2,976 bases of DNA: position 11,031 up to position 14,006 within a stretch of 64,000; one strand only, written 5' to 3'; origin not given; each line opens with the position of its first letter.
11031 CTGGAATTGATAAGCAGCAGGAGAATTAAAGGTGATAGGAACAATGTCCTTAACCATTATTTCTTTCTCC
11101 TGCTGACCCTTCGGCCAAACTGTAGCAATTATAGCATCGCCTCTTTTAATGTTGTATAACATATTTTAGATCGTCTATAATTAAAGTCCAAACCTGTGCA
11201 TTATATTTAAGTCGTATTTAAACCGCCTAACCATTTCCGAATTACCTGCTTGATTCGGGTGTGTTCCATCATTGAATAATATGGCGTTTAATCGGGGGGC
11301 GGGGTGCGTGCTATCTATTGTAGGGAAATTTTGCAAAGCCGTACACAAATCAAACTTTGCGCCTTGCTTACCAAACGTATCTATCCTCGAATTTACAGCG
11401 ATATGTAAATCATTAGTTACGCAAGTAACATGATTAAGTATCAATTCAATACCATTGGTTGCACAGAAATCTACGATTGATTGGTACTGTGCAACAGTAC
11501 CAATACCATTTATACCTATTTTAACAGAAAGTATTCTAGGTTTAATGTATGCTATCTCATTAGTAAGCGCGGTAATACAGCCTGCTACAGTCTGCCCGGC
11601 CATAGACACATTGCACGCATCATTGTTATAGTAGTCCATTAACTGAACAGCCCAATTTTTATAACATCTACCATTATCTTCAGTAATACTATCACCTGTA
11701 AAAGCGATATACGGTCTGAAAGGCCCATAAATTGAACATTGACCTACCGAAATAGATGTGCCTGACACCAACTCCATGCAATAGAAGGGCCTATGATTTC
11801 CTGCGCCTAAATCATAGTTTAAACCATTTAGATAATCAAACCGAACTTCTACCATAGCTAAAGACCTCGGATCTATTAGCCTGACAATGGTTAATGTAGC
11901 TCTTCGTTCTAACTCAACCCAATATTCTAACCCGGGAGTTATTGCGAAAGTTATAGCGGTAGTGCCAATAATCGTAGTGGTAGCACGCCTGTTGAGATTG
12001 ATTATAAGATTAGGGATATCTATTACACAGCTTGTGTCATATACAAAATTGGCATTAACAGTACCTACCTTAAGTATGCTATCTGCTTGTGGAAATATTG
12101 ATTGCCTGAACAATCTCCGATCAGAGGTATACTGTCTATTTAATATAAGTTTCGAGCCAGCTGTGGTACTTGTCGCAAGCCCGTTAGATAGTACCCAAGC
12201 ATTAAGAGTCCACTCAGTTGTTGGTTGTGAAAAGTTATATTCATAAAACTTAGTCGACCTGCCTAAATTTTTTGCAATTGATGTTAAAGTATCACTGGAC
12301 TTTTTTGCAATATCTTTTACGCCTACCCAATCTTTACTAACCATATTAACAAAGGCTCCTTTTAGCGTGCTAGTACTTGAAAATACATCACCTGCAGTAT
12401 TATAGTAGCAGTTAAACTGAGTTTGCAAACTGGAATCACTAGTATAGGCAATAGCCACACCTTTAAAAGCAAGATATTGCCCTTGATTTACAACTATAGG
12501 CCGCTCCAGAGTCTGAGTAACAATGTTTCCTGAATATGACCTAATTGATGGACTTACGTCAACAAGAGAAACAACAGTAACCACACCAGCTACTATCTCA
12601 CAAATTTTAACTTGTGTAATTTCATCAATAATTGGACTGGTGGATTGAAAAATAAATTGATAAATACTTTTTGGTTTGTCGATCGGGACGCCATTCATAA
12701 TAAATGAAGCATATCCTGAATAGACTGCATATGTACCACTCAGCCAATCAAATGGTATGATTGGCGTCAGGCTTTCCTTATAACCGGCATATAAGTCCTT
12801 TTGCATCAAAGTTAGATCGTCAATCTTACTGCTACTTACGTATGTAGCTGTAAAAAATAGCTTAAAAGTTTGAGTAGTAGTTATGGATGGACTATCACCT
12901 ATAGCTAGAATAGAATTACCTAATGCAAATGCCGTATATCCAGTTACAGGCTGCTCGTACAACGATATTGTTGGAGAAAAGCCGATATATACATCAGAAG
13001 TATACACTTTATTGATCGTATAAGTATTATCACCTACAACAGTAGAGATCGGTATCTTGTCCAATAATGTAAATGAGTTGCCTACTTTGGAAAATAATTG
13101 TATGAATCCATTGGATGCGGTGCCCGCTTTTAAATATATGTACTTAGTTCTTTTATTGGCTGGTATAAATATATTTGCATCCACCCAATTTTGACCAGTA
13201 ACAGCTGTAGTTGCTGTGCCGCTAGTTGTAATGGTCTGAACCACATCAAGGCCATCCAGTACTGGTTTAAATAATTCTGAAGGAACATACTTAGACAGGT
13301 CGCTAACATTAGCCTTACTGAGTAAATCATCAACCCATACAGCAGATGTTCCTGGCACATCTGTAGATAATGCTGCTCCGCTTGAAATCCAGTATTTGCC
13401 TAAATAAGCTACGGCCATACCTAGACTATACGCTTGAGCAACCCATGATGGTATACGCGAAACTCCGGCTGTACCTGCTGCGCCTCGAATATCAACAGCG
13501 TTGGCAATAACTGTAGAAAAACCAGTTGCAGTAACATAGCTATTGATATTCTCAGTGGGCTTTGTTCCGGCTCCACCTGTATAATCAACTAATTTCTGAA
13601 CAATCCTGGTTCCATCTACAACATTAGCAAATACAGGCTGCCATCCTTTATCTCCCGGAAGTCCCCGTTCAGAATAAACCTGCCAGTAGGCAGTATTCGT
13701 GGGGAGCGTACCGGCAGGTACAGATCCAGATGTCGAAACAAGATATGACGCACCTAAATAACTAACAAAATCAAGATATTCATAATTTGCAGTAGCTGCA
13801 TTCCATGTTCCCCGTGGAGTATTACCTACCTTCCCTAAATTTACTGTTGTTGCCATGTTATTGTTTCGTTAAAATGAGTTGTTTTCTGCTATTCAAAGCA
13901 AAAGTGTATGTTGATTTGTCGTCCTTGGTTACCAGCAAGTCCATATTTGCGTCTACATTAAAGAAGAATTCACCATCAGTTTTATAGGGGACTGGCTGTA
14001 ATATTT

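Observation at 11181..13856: Tail fibre carrying a C-terminal SGNH/GDSL esterase domain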

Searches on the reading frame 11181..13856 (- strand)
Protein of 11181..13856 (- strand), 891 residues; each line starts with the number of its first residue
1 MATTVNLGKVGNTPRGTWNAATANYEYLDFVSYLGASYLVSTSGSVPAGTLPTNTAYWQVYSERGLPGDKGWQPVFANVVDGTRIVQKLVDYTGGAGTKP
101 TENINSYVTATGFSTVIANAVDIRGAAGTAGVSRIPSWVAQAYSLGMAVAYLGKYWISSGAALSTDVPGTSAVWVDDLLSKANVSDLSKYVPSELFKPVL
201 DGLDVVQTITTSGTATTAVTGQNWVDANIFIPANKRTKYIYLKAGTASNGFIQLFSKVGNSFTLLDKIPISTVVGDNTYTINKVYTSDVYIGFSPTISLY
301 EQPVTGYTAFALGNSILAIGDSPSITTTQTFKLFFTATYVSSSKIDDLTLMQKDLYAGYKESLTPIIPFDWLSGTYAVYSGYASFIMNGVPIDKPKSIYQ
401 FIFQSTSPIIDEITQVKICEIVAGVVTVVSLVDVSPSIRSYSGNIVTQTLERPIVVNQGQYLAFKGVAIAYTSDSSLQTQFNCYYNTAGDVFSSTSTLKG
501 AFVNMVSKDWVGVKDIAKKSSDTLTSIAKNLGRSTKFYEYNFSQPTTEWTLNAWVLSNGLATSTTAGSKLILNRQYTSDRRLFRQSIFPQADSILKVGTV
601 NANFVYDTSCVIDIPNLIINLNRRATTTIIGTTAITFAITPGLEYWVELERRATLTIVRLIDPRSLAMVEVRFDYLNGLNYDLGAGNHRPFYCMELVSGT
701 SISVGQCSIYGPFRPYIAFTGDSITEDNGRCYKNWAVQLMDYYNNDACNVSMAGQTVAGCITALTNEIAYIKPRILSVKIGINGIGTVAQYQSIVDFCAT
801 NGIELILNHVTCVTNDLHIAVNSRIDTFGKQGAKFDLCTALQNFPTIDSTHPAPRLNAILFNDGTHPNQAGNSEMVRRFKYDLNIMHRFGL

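Call 3: search_protein_families(library=pfam, proteins=[window:11181-13856:-], max_evalue=1)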
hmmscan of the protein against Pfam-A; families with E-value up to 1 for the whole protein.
window:11181-13856:- (891 aa): 2 families
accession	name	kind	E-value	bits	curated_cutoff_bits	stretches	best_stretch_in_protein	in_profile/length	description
PF13472.12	Lipase_GDSL_2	-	1.3e-05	26.2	32.9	1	719-872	1-176/178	GDSL-like Lipase/Acylhydrolase family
PF00657.28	Lipase_GDSL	-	0.00031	21.4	23.6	1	721-878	5-207/208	GDSL-like Lipase/Acylhydrolase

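Call 4: search_protein_families(library=phrogs, proteins=[window:11181-13856:-], max_evalue=0.01)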
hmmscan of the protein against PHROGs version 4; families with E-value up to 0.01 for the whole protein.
window:11181-13856:- (891 aa): 3 families
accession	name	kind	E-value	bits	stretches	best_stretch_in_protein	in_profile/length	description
phrog_21510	-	unknown function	2.6e-09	37.3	1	68-130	270-330/555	-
phrog_5073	-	tail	2.5e-05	24.5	1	7-73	207-269/519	tail fiber protein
phrog_33244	-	tail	0.00014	22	1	55-119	80-142/414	tail fiber protein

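Call 5: search_solved_structures(query=window:11181-13856:-, max_evalue=10, show_alignments=3)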
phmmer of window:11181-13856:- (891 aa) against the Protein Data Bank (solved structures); distinct sequences matched with E-value up to 10: 2.
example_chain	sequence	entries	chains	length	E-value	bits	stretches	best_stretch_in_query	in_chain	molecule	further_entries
6j9o_H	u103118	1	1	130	0.36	11.9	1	355-386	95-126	Heavy chain of AF4H1K1 scFv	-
7l6z_A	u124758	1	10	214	0.5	11.4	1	41-104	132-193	Peptidyl-prolyl cis-trans isomerase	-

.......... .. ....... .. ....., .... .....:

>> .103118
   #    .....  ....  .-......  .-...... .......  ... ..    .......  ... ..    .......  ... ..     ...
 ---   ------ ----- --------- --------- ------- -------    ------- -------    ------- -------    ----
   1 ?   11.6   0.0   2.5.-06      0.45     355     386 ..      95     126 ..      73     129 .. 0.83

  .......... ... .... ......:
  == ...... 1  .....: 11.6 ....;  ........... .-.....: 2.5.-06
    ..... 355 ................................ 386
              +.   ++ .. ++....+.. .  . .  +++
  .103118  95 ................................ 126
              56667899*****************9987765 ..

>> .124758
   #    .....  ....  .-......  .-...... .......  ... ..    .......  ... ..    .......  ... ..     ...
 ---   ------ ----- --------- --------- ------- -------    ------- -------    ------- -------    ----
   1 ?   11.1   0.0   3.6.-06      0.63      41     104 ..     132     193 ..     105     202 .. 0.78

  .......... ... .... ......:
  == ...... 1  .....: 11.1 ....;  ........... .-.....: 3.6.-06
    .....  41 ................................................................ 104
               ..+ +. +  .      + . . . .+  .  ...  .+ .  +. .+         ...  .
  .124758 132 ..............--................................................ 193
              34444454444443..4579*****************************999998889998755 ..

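Call 8: find_homologous_proteins(query=window:11181-13856:-)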
Query window:11181-13856:- (891 aa): 4 proteins with E <= 0.001 among 8000 candidates.
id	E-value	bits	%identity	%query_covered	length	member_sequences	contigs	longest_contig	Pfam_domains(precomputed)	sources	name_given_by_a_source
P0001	0.0e+0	1903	96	99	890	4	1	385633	-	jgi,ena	-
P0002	6.4e-43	165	53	19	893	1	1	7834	-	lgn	-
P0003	4.4e-41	159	62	15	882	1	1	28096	-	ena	-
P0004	2.8e-14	70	49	8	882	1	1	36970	-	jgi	jgi:hypothetical protein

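Call 17: search_protein_families(library=ncbifam, proteins=[window:11181-13856:-], max_evalue=1)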
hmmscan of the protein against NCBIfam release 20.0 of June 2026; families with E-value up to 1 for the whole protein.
window:11181-13856:- (891 aa): 0 families

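Call 28: search_dna_similar(query=window:11184-13856:-, collection=phages, mode=protein, max_rows=30)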
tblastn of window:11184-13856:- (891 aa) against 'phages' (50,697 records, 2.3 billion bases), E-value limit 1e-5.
Records with a match: 23; places in all: 27; records where one place covers at least 80% of the query: 0.
Best place of each record, by identity: <60% 23.
By first word of the organism name: Rhizobium 13; Caulobacter 5; Agrobacterium 4; Ochrobactrum 1.
By host as written in the record: Rhizobium phaseoli BRASIL5 4; Rhizogenic Agrobacterium biovar 1 ST15.13/040 4; Caulobacter segnis CBR1 4; Rhizobium phaseoli I1_6 2; Rhizobium phaseoli sv. phaseoli R744 2; Rhizobium etli sv. phaseoli N1314 2; Rhizobium etli Y2_6 2; Rhizobium phaseoli sv. phaseoli R650 1; and 2 more.
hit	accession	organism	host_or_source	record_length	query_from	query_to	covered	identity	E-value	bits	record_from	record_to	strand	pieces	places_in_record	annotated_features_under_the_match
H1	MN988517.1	Rhizobium phage RHph_N38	Rhizobium phaseoli BRASIL5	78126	35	128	11%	46.3%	1e-9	69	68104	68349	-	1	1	hypothetical protein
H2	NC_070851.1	Rhizobium phage RHph_N38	Rhizobium phaseoli BRASIL5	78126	35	128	11%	46.3%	1e-9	69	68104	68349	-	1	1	minor tail protein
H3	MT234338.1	Agrobacterium phage OLIVR1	Rhizogenic Agrobacterium biovar 1 ...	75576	14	129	13%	36.9%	2e-8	65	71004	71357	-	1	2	putative tail fiber protein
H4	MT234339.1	Agrobacterium phage OLIVR2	Rhizogenic Agrobacterium biovar 1 ...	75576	14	129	13%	36.9%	2e-8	65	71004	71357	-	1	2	putative tail fiber protein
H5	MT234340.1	Agrobacterium phage OLIVR3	Rhizogenic Agrobacterium biovar 1 ...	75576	14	129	13%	36.9%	2e-8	65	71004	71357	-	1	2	putative tail fiber protein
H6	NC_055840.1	Agrobacterium phage OLIVR1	Rhizogenic Agrobacterium biovar 1 ...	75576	14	129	13%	36.9%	2e-8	65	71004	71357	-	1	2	minor tail protein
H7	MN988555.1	Rhizobium phage RHph_I1_6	Rhizobium phaseoli I1_6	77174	35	128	11%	44.2%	8e-9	66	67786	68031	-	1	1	hypothetical protein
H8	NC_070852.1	Rhizobium phage RHph_I1_6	Rhizobium phaseoli I1_6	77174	35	128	11%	44.2%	8e-9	66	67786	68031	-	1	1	minor tail protein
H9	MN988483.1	Rhizobium phage RHph_Y38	Rhizobium phaseoli BRASIL5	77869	66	130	7%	54.5%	6e-9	66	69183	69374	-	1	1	hypothetical protein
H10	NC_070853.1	Rhizobium phage RHph_Y38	Rhizobium phaseoli BRASIL5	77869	66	130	7%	54.5%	6e-9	66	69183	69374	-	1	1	minor tail protein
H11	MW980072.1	Rhizobium phage RHEph24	Rhizobium phaseoli sv. phaseoli R650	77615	66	130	7%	54.5%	6e-9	66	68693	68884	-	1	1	hypothetical protein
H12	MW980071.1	Rhizobium phage RHEph22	Rhizobium phaseoli sv. phaseoli R744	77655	66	130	7%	54.5%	6e-9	66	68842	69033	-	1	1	hypothetical protein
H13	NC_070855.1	Rhizobium phage RHEph22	Rhizobium phaseoli sv. phaseoli R744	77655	66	130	7%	54.5%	6e-9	66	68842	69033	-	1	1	minor tail protein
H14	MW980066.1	Rhizobium phage RHEph16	Rhizobium etli sv. phaseoli N1314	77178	66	128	7%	53.1%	3e-8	64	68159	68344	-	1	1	putative tail fiber protein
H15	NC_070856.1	Rhizobium phage RHEph16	Rhizobium etli sv. phaseoli N1314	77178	66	128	7%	53.1%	3e-8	64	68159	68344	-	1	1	minor tail protein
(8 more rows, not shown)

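Call 52: search_protein_families(library=phrogs, alignment_id=A2, max_evalue=0.001)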
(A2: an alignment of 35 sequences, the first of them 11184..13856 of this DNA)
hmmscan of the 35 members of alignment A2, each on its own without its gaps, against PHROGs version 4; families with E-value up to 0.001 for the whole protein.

A. member 1, window:11184-13856:- (891 aa): 3 families
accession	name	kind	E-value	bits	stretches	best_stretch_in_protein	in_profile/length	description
phrog_21510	-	unknown function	2.6e-09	37.3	1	68-130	270-330/555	-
phrog_5073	-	tail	2.5e-05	24.5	1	7-73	207-269/519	tail fiber protein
phrog_33244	-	tail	0.00014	22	1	55-119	80-142/414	tail fiber protein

B. families by the number of members that match (of 35 scanned): 56 families (the first 25 are shown)
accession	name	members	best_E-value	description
phrog_5073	-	5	7.3e-30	tail fiber protein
phrog_21510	-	5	1.7e-14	-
phrog_14008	-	3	2.4e-05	-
phrog_8780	-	2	5.5e-23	minor tail protein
phrog_26934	-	2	2.9e-11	-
phrog_33244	-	2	4.1e-05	tail fiber protein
phrog_5939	-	1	5.3e-42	tail protein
phrog_819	-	1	7.2e-24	tail protein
phrog_366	-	1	1.2e-22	tail fiber protein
phrog_26878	-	1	1.7e-21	virion structural protein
phrog_37941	-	1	4.1e-21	-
phrog_8745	-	1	4.2e-20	tail fiber protein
phrog_6320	-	1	1.5e-19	tail fiber protein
phrog_25010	-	1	2.4e-18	-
phrog_36068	-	1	6.2e-16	-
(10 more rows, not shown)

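Call 60: predict_structure(alignment_id=A2)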
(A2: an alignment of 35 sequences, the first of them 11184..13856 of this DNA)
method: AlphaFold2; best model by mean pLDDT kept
length: 891 residues; sequences in the alignment: 35
mean_pLDDT: 70.0   pTM: 0.49
mean pLDDT of the five models: 70.0, 68.4, 66.7, 65.8, 65.2
residues with pLDDT >= 90: 259; 70-90: 240; 50-70: 152; < 50: 240
segments of 3 or more residues with pLDDT < 50: 1-20, 65-70, 80-86, 92-137, 145-148, 152-160, 164-167, 169-223, 300-359, 522-531, 677-679, 888-891
pLDDT, mean of each block of 10 residues (from residue 1): 36 43 61 74 66 79 50 50 48 45 42 35 33 44 50 45 49 45 42 37 33 38 52 64 68 79 78 74 74 61 31 36 38 31 38 45 64 56 71 84 72 81 79 77 82 84 79 58 65 60 75 52 42 80 94 96 97 92 97 96 88 97 87 95 96 89 94 69 64 96 97 93 84 89 85 91 93 95 92 97 96 92 95 95 88 88 92 94 61 36
secondary structure, 60 per line:
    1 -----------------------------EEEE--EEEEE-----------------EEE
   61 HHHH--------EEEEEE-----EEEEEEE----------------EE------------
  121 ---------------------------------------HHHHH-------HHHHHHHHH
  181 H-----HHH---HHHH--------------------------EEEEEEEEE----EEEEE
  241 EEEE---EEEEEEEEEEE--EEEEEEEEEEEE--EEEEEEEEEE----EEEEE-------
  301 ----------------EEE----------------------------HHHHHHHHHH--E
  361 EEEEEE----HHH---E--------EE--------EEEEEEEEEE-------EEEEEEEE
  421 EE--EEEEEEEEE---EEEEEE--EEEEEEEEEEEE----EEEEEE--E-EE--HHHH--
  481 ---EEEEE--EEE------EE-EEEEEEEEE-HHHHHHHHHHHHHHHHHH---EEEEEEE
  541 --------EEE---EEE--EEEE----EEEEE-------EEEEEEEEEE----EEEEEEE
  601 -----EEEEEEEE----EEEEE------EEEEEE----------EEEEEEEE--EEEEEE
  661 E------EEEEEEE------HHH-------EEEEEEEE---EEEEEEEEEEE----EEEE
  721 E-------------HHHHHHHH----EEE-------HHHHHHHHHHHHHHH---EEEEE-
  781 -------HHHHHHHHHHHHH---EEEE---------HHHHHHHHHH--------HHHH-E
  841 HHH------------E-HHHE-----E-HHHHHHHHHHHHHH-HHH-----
elements in order (helices of 4 or more, strands of 3 or more residues): E30-33 E36-40 E58-60 H61-64 E73-78 E84-90 H160-164 H172-181 H193-196 E223-231 E236-244 E248-258 E261-272 E275-284 E289-293 E317-319 H348-357 E360-366 E396-405 E413-422 E425-433 E437-442 E445-456 E461-466 H475-478 E484-488 E491-493 E503-511 H513-530 E534-540 E549-551 E555-557 E560-563 E568-572 E580-589 E594-600 E606-613 E618-622 E629-634 E645-652 E655-661 E668-674 E691-698 E702-712 E717-721 H735-742 E747-749 H757-771 E775-779 H788-800 E804-807 H817-826 H835-838 H869-882

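Call 71: list_cluster_members(proteins=[P0001, P0005, P0007, P0010, P0013, P0016, P0018, P0027, P0020, P0031])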
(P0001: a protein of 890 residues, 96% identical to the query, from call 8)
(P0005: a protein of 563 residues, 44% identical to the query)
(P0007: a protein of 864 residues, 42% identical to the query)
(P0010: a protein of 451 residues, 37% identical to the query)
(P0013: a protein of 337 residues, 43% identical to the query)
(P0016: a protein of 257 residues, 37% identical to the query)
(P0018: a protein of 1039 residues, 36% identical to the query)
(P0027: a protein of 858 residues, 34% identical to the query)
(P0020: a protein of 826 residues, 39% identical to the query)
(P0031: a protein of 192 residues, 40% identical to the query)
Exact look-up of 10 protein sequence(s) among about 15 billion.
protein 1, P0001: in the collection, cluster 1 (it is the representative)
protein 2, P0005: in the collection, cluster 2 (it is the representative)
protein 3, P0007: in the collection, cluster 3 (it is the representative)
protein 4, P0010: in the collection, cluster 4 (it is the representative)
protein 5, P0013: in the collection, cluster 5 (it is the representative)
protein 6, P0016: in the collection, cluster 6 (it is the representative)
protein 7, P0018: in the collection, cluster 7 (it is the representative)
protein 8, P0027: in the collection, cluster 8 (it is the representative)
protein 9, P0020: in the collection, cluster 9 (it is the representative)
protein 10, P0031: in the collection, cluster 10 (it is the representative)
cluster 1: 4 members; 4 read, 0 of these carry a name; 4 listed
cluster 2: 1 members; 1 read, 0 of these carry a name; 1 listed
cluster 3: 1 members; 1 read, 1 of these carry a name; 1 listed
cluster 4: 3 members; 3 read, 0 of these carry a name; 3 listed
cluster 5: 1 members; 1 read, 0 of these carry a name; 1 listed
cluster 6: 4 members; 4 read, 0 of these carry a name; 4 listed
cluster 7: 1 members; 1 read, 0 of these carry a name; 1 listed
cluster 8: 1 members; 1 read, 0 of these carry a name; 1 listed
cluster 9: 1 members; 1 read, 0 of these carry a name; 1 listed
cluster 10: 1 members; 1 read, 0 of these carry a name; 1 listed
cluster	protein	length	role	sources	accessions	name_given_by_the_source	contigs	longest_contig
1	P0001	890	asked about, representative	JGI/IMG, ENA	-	-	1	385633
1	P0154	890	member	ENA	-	-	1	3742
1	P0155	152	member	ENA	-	-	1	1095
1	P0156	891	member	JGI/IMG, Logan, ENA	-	-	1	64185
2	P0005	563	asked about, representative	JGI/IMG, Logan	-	-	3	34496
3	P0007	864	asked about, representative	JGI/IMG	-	lysophospholipase L1-like esterase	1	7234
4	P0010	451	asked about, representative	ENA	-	-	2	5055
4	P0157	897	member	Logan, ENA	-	-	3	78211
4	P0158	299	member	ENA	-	-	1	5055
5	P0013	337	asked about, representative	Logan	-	-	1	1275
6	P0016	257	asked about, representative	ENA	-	-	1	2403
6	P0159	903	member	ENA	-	-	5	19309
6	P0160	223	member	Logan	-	-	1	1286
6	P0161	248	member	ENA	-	-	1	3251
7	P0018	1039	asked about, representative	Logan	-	-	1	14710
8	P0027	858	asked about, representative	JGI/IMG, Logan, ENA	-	-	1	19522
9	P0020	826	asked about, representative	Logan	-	-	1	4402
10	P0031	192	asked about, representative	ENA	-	-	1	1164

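Call 73: find_encoding_contigs(protein=P0157, flank=10000, max_places=1)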
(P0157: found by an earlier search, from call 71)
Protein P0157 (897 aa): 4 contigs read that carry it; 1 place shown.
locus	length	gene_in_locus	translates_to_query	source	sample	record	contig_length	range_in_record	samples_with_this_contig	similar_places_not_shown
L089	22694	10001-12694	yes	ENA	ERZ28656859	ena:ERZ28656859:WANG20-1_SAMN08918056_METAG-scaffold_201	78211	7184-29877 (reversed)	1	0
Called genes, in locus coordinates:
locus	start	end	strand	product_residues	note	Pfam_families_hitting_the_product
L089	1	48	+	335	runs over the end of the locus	-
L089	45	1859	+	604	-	-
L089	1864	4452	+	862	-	-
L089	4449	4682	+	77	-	-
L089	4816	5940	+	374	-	PF00574:CLP_protease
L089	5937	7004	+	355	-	-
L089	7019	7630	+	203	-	-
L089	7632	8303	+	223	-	-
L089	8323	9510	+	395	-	-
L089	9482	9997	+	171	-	PF20459:DUF6712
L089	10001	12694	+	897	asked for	-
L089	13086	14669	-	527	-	PF16255:Lipase_GDSL_lke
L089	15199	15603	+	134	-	-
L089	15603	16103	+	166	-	-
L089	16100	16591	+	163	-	PF01510:Amidase_2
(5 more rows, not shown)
